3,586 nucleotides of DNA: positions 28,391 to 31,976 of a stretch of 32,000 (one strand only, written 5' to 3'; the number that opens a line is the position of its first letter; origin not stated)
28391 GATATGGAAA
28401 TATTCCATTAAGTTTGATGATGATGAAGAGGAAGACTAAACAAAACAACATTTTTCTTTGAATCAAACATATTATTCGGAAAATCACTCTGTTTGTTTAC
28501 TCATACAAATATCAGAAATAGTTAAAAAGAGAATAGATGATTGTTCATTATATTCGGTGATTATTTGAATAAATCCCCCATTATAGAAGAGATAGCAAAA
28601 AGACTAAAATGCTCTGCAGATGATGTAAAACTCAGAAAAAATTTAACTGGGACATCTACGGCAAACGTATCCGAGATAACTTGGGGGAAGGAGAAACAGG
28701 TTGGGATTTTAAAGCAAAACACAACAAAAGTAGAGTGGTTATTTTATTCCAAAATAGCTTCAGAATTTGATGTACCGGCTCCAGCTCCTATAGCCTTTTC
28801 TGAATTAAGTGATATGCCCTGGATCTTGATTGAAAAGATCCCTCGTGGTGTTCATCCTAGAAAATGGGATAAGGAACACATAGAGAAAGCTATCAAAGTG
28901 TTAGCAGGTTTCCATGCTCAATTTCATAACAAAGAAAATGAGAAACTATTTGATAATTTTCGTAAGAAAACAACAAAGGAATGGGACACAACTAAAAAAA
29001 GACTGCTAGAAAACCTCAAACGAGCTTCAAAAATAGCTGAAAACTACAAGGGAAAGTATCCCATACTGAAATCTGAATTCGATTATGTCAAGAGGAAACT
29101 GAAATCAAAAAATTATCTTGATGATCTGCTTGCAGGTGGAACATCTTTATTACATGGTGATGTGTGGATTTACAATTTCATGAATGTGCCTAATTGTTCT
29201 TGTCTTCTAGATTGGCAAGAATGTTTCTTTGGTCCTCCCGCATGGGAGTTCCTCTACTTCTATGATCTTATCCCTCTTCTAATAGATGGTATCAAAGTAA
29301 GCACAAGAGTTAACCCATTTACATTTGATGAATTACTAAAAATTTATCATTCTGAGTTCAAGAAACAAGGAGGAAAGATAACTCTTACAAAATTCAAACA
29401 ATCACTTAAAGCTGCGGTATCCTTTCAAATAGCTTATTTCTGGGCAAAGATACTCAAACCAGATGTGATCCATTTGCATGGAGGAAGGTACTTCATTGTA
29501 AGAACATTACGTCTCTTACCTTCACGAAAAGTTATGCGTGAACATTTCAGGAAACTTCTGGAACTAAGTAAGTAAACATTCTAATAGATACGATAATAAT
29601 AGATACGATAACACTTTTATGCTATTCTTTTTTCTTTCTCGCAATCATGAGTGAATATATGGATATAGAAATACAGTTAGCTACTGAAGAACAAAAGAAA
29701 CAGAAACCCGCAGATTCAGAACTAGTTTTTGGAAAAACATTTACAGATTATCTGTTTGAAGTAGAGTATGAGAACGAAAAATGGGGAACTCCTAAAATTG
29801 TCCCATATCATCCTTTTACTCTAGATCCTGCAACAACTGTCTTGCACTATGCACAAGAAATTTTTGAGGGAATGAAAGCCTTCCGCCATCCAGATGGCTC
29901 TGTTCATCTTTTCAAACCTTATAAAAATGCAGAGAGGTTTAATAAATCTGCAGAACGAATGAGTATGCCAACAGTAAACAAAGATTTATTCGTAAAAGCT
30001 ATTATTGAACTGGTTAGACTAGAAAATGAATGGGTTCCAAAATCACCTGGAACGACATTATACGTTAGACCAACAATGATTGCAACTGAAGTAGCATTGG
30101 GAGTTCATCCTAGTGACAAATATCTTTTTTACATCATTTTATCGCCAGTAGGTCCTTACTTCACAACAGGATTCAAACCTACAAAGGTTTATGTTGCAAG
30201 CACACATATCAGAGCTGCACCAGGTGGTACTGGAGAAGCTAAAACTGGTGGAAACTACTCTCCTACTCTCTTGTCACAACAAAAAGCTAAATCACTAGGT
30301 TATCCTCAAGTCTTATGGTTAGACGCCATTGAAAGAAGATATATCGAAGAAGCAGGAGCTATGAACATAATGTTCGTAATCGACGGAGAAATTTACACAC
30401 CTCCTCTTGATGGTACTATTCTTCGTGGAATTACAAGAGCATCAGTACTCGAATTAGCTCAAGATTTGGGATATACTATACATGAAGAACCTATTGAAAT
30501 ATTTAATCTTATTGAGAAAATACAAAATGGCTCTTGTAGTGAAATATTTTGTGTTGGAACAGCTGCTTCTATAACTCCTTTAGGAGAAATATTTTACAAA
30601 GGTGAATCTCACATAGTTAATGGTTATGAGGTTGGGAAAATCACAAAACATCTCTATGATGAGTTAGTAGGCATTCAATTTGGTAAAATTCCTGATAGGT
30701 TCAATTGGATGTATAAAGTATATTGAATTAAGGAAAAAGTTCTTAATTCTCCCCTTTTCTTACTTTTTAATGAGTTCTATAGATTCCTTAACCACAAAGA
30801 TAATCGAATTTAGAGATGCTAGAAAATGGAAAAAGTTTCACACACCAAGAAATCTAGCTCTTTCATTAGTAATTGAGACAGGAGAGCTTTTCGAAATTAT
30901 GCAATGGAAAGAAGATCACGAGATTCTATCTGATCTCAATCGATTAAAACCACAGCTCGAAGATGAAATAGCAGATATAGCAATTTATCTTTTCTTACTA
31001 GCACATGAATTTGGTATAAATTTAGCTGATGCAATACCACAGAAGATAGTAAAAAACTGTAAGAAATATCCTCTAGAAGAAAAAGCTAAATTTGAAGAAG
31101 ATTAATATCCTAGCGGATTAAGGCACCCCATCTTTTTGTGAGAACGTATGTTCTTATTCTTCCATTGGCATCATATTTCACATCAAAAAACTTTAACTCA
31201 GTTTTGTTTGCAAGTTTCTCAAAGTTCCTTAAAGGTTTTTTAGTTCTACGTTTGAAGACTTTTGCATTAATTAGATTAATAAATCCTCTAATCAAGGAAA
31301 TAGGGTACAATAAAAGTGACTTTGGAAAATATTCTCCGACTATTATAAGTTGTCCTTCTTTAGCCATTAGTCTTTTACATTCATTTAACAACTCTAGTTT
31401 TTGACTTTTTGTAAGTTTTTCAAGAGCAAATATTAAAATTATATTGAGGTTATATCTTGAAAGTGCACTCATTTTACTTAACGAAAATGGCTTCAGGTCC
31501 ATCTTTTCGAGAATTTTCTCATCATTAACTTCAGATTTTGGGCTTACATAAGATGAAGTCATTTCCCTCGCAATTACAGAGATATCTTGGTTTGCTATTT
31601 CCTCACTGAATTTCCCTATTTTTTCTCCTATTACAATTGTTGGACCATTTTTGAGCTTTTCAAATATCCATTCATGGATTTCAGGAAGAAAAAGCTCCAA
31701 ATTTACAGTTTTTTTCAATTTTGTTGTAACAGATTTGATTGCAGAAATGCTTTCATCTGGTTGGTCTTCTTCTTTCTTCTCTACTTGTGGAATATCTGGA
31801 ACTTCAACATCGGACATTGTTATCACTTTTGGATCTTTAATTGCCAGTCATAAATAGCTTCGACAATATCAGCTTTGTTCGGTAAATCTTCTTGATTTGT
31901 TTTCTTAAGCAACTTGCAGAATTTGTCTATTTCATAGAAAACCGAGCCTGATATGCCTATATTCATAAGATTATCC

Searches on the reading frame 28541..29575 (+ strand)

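Call 3: search_protein_families(library=pfam, proteins=[window:28541-29575:+], max_evalue=0.01)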
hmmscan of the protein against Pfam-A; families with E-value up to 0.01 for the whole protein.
window:28541-29575:+ (344 aa): 2 families
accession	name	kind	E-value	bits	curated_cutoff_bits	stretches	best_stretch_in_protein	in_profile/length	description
PF01636.29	APH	-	8.8e-12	45.7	23.2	1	74-241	48-210/239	Phosphotransferase enzyme family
PF02958.26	EcKL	-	3.4e-11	43.5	22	1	108-276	111-288/294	Ecdysteroid kinase-like family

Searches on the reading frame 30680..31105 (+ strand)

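Call 92: search_protein_families(library=pfam, proteins=[window:30680-31105:+], max_evalue=0.1)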
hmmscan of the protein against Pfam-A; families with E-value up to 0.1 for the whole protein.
window:30680-31105:+ (141 aa): 3 families
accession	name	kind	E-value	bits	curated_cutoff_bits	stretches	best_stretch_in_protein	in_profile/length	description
PF12643.12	MazG-like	-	5.6e-15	55.8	27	1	62-140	2-80/85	MazG-like family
PF03819.22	MazG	-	0.00067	20.3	22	1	55-126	2-66/74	MazG nucleotide pyrophosphohydrolase domain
PF10730.14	DUF2521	-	0.097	13.1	25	0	40-112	3-72/146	Protein of unknown function (DUF2521)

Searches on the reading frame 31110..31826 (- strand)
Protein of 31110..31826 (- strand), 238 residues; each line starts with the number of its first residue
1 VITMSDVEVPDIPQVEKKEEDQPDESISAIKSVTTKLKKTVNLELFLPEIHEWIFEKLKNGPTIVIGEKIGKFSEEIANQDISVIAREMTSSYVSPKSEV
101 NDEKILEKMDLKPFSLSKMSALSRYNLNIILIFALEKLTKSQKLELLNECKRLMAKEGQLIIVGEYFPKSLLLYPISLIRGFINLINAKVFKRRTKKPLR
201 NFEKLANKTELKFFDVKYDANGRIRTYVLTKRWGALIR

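Call 92: search_protein_families(library=pfam, proteins=[window:31110-31826:-], max_evalue=0.1)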
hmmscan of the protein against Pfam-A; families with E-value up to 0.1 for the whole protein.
window:31110-31826:- (238 aa): 2 families
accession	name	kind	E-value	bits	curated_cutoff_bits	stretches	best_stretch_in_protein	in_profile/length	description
PF03059.22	NAS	-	0.0086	15.9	27.1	1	76-176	148-241/276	Nicotianamine synthase protein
PF19149.5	DUF5831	-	0.094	13.5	25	0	83-113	14-45/72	Family of unknown function (DUF5831)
